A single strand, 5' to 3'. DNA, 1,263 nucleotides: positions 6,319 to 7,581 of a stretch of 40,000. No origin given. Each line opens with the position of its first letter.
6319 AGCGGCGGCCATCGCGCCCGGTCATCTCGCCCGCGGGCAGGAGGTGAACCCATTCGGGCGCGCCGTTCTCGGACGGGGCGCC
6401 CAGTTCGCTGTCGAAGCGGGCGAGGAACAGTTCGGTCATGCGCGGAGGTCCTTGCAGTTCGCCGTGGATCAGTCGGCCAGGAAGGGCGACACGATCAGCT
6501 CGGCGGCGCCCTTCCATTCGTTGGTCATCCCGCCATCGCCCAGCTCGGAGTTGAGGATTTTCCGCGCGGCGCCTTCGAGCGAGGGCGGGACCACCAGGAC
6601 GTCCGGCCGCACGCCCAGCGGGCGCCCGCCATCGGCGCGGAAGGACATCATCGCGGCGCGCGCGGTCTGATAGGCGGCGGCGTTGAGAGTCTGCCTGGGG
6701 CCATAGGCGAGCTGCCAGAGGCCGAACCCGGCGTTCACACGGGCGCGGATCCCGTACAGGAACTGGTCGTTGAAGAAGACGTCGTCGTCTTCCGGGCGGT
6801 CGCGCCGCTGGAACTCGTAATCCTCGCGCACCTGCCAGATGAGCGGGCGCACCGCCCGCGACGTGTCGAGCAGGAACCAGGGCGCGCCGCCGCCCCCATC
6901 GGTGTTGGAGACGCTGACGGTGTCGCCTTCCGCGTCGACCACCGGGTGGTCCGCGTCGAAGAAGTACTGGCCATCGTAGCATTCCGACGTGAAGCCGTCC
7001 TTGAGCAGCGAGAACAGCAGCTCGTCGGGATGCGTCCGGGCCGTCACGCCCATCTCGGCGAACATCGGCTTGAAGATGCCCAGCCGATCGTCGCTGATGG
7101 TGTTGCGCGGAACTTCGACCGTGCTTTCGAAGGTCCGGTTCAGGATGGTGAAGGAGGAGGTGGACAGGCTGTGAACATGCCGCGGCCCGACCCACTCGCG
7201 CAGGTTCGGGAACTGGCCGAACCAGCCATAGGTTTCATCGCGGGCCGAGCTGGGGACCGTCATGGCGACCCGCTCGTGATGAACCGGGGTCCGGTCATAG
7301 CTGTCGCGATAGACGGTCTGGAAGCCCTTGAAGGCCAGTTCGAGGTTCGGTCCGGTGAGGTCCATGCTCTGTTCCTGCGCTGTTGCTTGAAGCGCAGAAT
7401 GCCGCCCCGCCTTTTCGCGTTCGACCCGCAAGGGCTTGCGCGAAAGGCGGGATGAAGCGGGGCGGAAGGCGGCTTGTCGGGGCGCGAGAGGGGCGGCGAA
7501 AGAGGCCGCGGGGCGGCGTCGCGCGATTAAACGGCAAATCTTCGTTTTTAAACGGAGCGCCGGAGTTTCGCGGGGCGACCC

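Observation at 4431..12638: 8.2-kb Mu-like transposable element with a full early module but only capsid and protease/scaffold late genes: candidate natural mini-Mu or capsid-encoding transposable-phage satellite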

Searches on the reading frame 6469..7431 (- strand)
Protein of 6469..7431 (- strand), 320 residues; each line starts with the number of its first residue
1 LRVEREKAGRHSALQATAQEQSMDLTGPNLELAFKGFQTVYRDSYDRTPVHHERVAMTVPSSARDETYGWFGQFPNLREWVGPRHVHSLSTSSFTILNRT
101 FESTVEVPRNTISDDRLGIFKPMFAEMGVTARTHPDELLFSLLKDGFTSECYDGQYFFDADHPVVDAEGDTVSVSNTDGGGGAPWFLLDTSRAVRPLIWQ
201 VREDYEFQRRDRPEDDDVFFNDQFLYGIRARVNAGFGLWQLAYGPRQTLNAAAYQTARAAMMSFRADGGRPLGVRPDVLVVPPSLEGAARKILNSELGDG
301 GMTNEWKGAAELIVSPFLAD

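Call 5: search_protein_families(library=pfam, proteins=[window:6469-7431:-], max_evalue=0.01)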
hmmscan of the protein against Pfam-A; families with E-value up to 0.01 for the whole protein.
window:6469-7431:- (320 aa): 2 families
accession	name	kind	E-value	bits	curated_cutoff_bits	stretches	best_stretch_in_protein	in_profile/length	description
PF10124.15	Mu-like_gpT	-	1.2e-125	419.1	20.1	1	31-318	2-289/289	Mu-like prophage major head subunit gpT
PF25209.1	Phage_capsid_4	-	1e-07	33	27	1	89-319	66-197/262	Phage capsid protein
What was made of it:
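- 6469..7365 (-): gpT major head protein. It probably starts at the ATG at 7365 (298 aa); the ORF is open from 7431. PF10124, E 1.2e-125 (call 5).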

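Call 6: search_protein_families(library=phrogs, proteins=[window:6469-7431:-], max_evalue=0.01)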
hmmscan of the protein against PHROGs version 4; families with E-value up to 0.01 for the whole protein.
window:6469-7431:- (320 aa): 3 families
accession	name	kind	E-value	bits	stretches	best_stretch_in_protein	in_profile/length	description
phrog_371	-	head and packaging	2.2e-113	379.6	1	25-318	4-303/303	major head protein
phrog_4523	-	head and packaging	2.8e-13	50.5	2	247-319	503-577/644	major head and protease protein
phrog_133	-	head and packaging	5.9e-12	46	2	248-319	526-602/668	head maturation protease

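Call 17: find_related_loci(query=window:6469-7431:-, collection=genome_contigs, flank=10000)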
Query window:6469-7431:- (320 aa) in genome_contigs; peptide patterns used: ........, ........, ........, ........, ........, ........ (x = any residue, [..] = any of these).
45 stretches matched a pattern; 21 encode a relative of the query (tblastn E <= 1e-3); 21 distinct loci.
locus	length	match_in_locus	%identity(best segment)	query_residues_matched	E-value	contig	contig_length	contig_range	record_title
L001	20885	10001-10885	63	23-318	3e-127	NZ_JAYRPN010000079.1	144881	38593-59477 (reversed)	MAG: Tabrizicola sp. isolate XM1_ASGE1bin.6 k141_169656, whole genome shotgun sequence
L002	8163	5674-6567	62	21-318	1e-125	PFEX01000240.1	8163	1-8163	MAG: Rhodobacteraceae bacterium CG17_big_fil_post_rev_8_21_14_2_50_65_11 CG17_8_21_14_2.50_scaffold_4760_c, whole genome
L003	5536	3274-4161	64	23-318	1e-122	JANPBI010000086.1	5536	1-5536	MAG: Rhodobacterales bacterium isolate VAR_78_metabat_98 VAR_78_k141_3182371, whole genome shotgun sequence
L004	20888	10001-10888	64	23-318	3e-122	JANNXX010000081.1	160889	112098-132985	MAG: Rhodobacterales bacterium isolate VAR_34_metabat_125 VAR_34_k141_2552205, whole genome shotgun sequence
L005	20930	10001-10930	58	8-318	4e-121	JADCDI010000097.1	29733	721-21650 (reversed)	MAG: Rhodobacter sp. isolate M53BS1SP1A43MG M53BS1_97, whole genome shotgun sequence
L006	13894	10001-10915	62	16-319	2e-119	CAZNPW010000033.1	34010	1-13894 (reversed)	MAG TPA_asm: uncultured Exiguobacterium sp. isolate binchicken_co311_115 genome assembly, contig: NODE_2166_length_34010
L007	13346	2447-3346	59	23-319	2e-119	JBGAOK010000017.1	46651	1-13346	MAG: Meridianimarinicoccus sp. isolate MAG_MBR_H10.103 MBRH10-103_opera_contig_2895, whole genome shotgun sequence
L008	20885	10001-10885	60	23-318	4e-119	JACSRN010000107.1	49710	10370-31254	MAG: Rhodobacteraceae bacterium isolate PR2 contig-70_513, whole genome shotgun sequence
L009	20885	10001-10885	63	23-318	8e-119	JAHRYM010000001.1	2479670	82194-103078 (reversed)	MAG: Rhodobacteraceae bacterium isolate AG16 NODE_2_length_2479670_cov_63.561890, whole genome shotgun sequence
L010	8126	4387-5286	61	19-318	3e-118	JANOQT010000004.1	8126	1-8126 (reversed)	MAG: Paracoccaceae bacterium isolate VAR_4_metabat_262 VAR_4_k141_2542728, whole genome shotgun sequence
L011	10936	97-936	61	40-319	6e-117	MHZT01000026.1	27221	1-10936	MAG: Rhodobacterales bacterium RIFCSPHIGHO2_02_FULL_62_130 rifcsphigho2_02_scaffold_2412, whole genome shotgun sequence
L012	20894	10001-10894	60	23-319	5e-115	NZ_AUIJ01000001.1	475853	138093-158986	Sediminimonas qiaohouensis DSM 21189 G568DRAFT_scaffold00001.1_C, whole genome shotgun sequence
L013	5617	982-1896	60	23-319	4e-113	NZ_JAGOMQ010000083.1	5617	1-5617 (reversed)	MAG: Amaricoccus sp. isolate Go_SlAct_bin_99 Go_SlAct_91800_length_5617_cov_10.491075, whole genome shotgun sequence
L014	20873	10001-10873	63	30-319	3e-112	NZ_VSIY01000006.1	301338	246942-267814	Maritimibacter fusiformis strain HY14 6, whole genome shotgun sequence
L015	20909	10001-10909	55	19-319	2e-111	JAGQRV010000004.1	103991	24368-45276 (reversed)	MAG: Rhodobacteraceae bacterium isolate HKST-UBA101 2012-05-30_1_(paired)_contig_3080, whole genome shotgun sequence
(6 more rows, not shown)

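Call 32: search_dna_similar(query=window:6469-7431:-, collection=phages, mode=protein, max_rows=25)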
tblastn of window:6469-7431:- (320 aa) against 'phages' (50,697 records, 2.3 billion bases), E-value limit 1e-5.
Records with a match: 320; places in all: 320; records where one place covers at least 80% of the query: 220.
Best place of each record, by identity: <60% 320.
By first word of the organism name: Pseudomonas 147; Ralstonia 96; Vibrio 12; Bacteriophage 12; Salinibacter 10; Escherichia 6; Yersinia 5; Rhodovulum 4; Klebsiella 3; Rhodobacter 2; and 16 more.
By host as written in the record: Ralstonia solanacearum 69; Pseudomonas aeruginosa 52; - 44; Pseudomonas aeruginosa PA14 32; Vibrio sp. 9; Ralstonia solanacearum Race 3, Biovar 1 6; Yersinia pestis EV76-CN 4; Salinibacter ruber M8 4; and 78 more.
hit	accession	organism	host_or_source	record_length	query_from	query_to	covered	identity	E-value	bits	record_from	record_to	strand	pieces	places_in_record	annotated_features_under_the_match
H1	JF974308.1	Rhodobacter phage RC1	Rhodobacter sp. E32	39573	23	319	93%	52.5%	3e-98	323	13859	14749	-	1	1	major head subunit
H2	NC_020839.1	Rhodobacter phage RC1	Rhodobacter sp. E32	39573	23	319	93%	52.5%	3e-98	323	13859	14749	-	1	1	major head protein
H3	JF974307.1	Rhodovulum phage RS1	Rhodovulum sp. P122A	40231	23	319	93%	52.5%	3e-98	323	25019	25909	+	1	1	major head protein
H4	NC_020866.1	Rhodovulum phage RS1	Rhodovulum sp. P122A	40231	23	319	93%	52.5%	3e-98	323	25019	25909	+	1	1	major head protein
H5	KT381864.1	Thiobacimonas phage vB_ThpS-P1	Thiobacimonas profunda JLT2016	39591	22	319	93%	50.3%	2e-95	314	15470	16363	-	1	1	major capsid protein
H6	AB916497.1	Ralstonia phage RS138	Ralstonia solanacearum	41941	7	319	98%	45.0%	9e-87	289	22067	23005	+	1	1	head protein | bacteriophage protein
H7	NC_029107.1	Ralstonia phage RS138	Ralstonia solanacearum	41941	7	319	98%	45.0%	9e-87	289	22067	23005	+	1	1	major head protein | virion structural protein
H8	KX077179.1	Rhodovulum phage vB_RhkS_P1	Rhodovulum sp. P5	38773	21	314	92%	46.9%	2e-73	251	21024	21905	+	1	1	major capsid protein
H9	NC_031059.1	Rhodovulum phage vB_RhkS_P1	Rhodovulum sp. P5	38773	21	314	92%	46.9%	2e-73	251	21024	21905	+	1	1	major head protein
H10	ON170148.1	Ralstonia phage YO088_1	Ralstonia solanacearum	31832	2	319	99%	42.8%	9e-86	286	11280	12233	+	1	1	record has no annotation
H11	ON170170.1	Ralstonia phage YO098_1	Ralstonia solanacearum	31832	2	319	99%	42.8%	9e-86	286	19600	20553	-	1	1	record has no annotation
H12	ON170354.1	Ralstonia phage YO381_1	Ralstonia solanacearum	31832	2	319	99%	42.8%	9e-86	286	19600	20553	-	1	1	record has no annotation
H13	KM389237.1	Pseudomonas phage F_HA1208sp/Pa1651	-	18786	23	319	93%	45.1%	3e-84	282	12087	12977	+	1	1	record has no annotation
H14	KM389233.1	Pseudomonas phage F_TK1727sp/MX560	-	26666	23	319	93%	45.1%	3e-84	282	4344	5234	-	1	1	record has no annotation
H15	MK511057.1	Pseudomonas phage vB_Pae_CF5a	Pseudomonas aeruginosa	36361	23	319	93%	45.1%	3e-84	282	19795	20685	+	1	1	major capsid protein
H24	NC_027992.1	Pseudomonas phage JBD25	-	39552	23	319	93%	45.1%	3e-84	282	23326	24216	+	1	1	Mu-like prophage major head subunit gpT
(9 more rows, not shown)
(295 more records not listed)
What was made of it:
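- gpT is closest to RC1/RS1 among sequenced phages (52.5%, call 32).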

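Call 40: find_related_loci(query=window:6469-7431:-, collection=viral_contigs, flank=10000)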
Query window:6469-7431:- (320 aa) in viral_contigs; peptide patterns used: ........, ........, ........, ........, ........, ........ (x = any residue, [..] = any of these).
11 stretches matched a pattern; 9 encode a relative of the query (tblastn E <= 1e-3); 9 distinct loci.
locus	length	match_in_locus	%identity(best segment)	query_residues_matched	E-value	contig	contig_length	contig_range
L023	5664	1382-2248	63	30-318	4e-127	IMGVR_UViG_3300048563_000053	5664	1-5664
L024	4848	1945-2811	63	30-318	8e-128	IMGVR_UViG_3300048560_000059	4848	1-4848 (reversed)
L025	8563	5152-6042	63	22-318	8e-126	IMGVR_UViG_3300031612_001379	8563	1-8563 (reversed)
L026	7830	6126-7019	62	21-318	1e-125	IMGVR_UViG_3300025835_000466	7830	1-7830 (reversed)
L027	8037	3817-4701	61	23-318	8e-124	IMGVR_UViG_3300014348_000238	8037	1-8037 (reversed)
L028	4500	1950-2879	59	8-318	3e-124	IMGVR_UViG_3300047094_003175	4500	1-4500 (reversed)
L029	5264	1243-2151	60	16-318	3e-122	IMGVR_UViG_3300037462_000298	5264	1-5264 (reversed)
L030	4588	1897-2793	47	19-319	2e-94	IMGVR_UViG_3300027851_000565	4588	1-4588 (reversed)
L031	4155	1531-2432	55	25-317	2e-82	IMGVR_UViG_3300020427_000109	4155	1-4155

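Call 43: search_protein_families(library=pfam, proteins=[L012:8155-8460:+, L012:8457-8825:+, L012:9340-9564:+, L012:9561-10004:+], max_evalue=0.1)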
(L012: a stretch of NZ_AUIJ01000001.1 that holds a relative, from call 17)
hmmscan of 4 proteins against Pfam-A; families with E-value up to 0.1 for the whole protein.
L012:8155-8460:+ (101 aa): 0 families

L012:8457-8825:+ (122 aa): 0 families

L012:9340-9564:+ (74 aa): 0 families

L012:9561-10004:+ (147 aa): 12 families
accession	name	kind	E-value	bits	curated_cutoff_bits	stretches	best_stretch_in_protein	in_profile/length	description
PF13384.12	HTH_23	-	3.3e-05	24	24.6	1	101-133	14-46/50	Homeodomain-like domain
PF00196.25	GerE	-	5.8e-05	23.1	23.5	1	101-130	14-43/57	Bacterial regulatory proteins, luxR family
PF13936.12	HTH_38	-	0.00022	21.3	27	1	99-122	15-38/44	Helix-turn-helix domain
PF13730.12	HTH_36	-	0.0015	18.7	25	1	102-134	20-55/55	Helix-turn-helix domain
PF13551.12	HTH_29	-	0.0031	18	28.1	1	97-135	4-43/64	Winged helix-turn helix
PF13518.12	HTH_28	-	0.0048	17.4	25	1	102-128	10-36/52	Helix-turn-helix domain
PF08281.18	Sigma70_r4_2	-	0.0048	16.9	25.7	1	103-127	25-49/54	Sigma-70, region 4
PF12840.13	HTH_20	-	0.018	15.5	27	1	97-134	9-48/51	Helix-turn-helix domain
PF01047.28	MarR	-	0.022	15.1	24.6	1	103-135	16-48/59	MarR family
PF06056.18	Terminase_5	-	0.022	15.1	20.3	1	103-135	12-44/58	Putative ATPase subunit of terminase (gpP-like)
PF13542.12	HTH_Tnp_ISL3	-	0.066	13.1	27.4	0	101-122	24-44/51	Helix-turn-helix domain of transposase family ISL3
PF09339.16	HTH_IclR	-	0.084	13.1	22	0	103-135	17-49/52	IclR helix-turn-helix domain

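Call 44: search_protein_families(library=phrogs, proteins=[L012:8155-8460:+, L012:8457-8825:+, L012:9340-9564:+, L012:9561-10004:+, L012:11765-12244:+], max_evalue=0.01)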
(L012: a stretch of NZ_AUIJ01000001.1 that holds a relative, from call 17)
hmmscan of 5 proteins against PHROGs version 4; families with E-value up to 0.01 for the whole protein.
L012:8155-8460:+ (101 aa): 0 families

L012:8457-8825:+ (122 aa): 0 families

L012:9340-9564:+ (74 aa): 0 families

L012:9561-10004:+ (147 aa): 4 families
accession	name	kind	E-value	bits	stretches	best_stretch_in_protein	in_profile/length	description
phrog_836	-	transcription regulation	1.8e-08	35.6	1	23-127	11-119/133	late transcriptional activator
phrog_391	-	DNA, RNA and nucleotide metabolism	0.0005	20.8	1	106-144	39-78/298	replication initiation O-like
phrog_270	-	DNA, RNA and nucleotide metabolism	0.00064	20.2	1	106-142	69-105/383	replication initiation protein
phrog_678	-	DNA, RNA and nucleotide metabolism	0.004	17.7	1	106-143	87-124/346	replication initiation O-like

L012:11765-12244:+ (159 aa): 1 family
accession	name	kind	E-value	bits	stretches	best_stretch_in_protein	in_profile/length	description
phrog_426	-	head and packaging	0.0025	19.1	1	100-142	17-61/184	terminase small subunit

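Call 54: get_annotated_region(hit=H5, flank=2500)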
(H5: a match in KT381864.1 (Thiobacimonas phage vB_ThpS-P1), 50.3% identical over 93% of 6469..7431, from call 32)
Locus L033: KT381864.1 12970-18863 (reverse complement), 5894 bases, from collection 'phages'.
description: Thiobacimonas phage vB_ThpS-P1, complete genome.
organism: Thiobacimonas phage vB_ThpS-P1 (NCBI taxid 1698523)
taxonomy: Viruses; Duplodnaviria; Heunggongvirae; Uroviricota; Caudoviricetes
host: Thiobacimonas profunda JLT2016; source: -; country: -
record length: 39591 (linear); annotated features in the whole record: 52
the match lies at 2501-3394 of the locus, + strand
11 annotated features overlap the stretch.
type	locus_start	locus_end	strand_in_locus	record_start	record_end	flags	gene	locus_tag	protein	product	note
CDS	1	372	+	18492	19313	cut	-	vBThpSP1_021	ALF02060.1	virion morphogenesis protein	Phage (Mu-like) virion morphogenesis protein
CDS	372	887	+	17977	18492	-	-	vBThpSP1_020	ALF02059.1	virion morphogenesis protein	-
CDS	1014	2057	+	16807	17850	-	-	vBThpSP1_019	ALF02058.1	hypothetical protein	Mu-like prophage FluMu I protein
CDS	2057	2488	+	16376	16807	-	-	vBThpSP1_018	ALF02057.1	hypothetical protein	-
CDS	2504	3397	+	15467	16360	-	-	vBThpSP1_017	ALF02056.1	major capsid protein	-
CDS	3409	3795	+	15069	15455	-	-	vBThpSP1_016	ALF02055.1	hypothetical protein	-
CDS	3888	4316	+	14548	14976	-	-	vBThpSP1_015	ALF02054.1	hypothetical protein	-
CDS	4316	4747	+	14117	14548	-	-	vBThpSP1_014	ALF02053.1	hypothetical protein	-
CDS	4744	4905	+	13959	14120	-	-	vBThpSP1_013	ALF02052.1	hypothetical protein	-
CDS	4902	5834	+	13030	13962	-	-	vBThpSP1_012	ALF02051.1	hypothetical protein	-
CDS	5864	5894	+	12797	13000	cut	-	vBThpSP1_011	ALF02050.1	hypothetical protein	-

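Call 55: get_annotated_region(hit=H9, flank=2500)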
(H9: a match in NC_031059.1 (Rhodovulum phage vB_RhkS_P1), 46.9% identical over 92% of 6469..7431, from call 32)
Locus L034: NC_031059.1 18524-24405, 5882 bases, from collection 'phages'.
description: Rhodovulum phage vB_RhkS_P1, complete genome.
organism: Rhodovulum phage vB_RhkS_P1 (NCBI taxid 1873452)
taxonomy: Viruses; Duplodnaviria; Heunggongvirae; Uroviricota; Caudoviricetes
host: Rhodovulum sp. P5; source: seawater at depth of 25 m; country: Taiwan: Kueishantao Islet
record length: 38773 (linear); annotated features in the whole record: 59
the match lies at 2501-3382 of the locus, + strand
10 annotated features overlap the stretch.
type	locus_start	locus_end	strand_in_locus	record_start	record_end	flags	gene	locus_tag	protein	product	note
CDS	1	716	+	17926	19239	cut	-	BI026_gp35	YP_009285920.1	minor head protein and DNA pilot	(Mu-like) virion morphogenesis protein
CDS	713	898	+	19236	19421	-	-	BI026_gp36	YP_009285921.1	hypothetical protein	-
CDS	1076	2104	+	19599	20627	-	-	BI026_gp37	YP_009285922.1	head maturation protease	Mu-like prophage I protein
CDS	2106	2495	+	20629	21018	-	-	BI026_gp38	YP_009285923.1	virion structural protein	-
CDS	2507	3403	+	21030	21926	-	-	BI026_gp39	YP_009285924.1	major head protein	-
CDS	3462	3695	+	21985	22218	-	-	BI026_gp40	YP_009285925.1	hypothetical protein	-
CDS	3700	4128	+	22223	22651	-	-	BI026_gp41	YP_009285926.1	head-tail adaptor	-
CDS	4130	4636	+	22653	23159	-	-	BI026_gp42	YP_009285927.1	tail completion or Neck1 protein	-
CDS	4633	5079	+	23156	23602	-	-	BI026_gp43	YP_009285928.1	hypothetical protein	-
CDS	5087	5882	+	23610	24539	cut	-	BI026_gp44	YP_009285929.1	hypothetical protein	-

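Call 56: get_annotated_region(hit=H7, flank=2500)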
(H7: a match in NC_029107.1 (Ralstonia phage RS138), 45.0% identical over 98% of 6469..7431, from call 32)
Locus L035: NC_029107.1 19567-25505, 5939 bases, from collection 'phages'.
description: Ralstonia phage RS138 DNA, complete genome.
organism: Ralstonia phage RS138 (NCBI taxid 1483485)
taxonomy: Viruses; Duplodnaviria; Heunggongvirae; Uroviricota; Caudoviricetes
host: Ralstonia solanacearum; source: -; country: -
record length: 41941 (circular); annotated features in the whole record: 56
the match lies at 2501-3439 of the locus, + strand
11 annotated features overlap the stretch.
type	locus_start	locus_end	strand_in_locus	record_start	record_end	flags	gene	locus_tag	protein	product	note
CDS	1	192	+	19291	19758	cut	-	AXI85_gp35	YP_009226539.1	tail completion or Neck1 protein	ORF35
CDS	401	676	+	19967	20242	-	-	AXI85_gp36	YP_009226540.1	integron gene cassette protein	ORF36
CDS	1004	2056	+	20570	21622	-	-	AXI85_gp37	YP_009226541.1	head maturation protease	ORF37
CDS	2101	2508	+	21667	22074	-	-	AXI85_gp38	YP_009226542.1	virion structural protein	ORF38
CDS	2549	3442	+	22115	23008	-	-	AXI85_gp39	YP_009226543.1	major head protein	ORF39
CDS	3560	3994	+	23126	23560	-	-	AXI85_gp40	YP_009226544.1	Mu phage uncharacterized protein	ORF40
CDS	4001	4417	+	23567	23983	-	-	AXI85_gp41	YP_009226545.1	head-tail adaptor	ORF41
CDS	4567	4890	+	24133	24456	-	-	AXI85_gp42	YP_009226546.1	portal protein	ORF42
CDS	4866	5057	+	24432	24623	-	-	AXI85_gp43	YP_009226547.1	hypothetical protein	ORF43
CDS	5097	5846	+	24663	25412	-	-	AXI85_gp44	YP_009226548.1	major tail protein with Ig-like domain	ORF44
CDS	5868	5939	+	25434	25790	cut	-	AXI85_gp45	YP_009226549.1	hypothetical protein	ORF45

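Call 57: get_annotated_region(hit=H24, flank=2500)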
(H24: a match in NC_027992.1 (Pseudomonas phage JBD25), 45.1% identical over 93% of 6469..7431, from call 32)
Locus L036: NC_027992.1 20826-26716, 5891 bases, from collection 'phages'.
description: Pseudomonas phage JBD25, complete genome.
organism: Pseudomonas phage JBD25 (NCBI taxid 1225792)
taxonomy: Viruses; Duplodnaviria; Heunggongvirae; Uroviricota; Caudoviricetes
host: -; source: -; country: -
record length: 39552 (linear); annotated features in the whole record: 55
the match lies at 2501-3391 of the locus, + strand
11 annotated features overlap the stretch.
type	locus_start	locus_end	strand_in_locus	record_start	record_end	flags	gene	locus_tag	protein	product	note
CDS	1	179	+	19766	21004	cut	-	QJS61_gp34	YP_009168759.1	phage Mu protein F-like protein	-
CDS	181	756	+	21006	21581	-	-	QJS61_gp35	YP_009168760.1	phage virion morphogenesis family protein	-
CDS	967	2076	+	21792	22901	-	-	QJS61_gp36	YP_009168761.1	Mu-like prophage I protein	-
CDS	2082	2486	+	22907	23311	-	-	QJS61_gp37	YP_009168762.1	hypothetical protein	-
CDS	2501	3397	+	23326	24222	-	-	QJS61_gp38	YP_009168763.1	Mu-like prophage major head subunit gpT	-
CDS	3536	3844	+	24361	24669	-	-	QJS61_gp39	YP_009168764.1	hypothetical protein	-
CDS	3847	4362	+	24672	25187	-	-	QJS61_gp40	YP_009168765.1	PF07030 family protein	an automated process has identified a potential problem with this gene model; the current end5 and/or the end3 may need ...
CDS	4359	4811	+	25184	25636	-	-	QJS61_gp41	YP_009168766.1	hypothetical protein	-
CDS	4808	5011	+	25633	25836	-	-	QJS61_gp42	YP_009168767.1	hypothetical protein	-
CDS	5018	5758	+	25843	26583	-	-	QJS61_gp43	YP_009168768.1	hypothetical protein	-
CDS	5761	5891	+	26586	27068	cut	-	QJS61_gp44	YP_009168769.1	hypothetical protein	-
